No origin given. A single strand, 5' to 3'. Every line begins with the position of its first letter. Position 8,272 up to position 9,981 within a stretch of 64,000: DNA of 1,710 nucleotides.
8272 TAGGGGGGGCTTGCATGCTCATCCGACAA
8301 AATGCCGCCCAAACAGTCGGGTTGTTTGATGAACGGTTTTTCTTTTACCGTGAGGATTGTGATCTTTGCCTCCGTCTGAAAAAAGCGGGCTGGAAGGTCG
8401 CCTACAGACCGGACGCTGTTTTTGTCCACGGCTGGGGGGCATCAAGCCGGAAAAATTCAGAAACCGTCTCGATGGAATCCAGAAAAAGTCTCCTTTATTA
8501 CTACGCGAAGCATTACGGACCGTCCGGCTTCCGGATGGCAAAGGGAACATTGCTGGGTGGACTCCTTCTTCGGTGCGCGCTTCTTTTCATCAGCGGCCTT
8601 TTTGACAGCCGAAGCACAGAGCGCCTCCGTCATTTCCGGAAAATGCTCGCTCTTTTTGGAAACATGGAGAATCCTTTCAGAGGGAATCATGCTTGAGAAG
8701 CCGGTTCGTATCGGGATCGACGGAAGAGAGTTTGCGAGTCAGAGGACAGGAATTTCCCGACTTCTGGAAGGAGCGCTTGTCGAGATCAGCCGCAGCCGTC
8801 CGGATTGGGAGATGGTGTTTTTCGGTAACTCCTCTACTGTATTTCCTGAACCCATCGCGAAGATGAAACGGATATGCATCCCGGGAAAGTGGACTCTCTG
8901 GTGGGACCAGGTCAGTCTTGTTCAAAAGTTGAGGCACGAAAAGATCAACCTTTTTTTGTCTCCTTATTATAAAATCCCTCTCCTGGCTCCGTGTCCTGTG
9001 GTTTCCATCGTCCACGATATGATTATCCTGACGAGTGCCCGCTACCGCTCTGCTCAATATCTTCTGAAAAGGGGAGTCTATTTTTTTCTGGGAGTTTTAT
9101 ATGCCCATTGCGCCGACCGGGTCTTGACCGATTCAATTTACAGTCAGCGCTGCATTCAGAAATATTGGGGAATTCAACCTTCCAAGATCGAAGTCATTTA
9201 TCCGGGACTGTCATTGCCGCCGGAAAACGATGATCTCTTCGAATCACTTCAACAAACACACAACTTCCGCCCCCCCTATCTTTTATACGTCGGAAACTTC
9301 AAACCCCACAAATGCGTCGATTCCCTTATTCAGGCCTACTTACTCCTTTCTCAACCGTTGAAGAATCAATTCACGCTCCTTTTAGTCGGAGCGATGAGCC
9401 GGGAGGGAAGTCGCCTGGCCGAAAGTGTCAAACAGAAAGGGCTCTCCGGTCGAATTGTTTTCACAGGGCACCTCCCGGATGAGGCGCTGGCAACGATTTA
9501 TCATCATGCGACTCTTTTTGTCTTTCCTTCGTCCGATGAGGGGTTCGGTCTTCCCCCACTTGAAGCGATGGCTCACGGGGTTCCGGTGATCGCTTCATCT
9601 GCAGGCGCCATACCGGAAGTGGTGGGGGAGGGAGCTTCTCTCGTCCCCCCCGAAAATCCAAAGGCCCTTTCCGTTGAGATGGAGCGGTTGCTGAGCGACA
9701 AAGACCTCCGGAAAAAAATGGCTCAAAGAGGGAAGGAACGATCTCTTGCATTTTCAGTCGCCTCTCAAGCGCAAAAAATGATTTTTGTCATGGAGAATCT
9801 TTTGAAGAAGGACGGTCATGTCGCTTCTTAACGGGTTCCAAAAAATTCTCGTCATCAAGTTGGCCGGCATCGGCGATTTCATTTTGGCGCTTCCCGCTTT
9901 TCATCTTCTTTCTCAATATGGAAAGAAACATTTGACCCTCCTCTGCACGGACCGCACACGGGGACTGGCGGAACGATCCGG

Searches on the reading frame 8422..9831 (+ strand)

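Call 11: search_protein_families(library=pfam, proteins=[window:8422-9831:+], max_evalue=0.00001)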
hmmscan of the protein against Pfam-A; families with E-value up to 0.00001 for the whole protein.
window:8422-9831:+ (469 aa): 5 families
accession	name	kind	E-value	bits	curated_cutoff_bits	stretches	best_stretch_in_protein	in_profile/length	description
PF00534.26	Glycos_transf_1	-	1.4e-38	132.5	26.4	1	280-440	11-172/172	Glycosyl transferases group 1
PF13692.12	Glyco_trans_1_4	-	8.5e-33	114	27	1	285-426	2-142/142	Glycosyl transferases group 1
PF20706.3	GT4-conflict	-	9.8e-13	48.3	26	1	277-451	190-369/385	Family 4 Glycosyltransferase in conflict systems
PF13524.12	Glyco_trans_1_2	-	9.1e-09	35.8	25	1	318-444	16-133/144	Glycosyl transferase-like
PF13439.12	Glyco_transf_4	-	3.8e-08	34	28.5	1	156-263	54-166/170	Glycosyltransferase Family 4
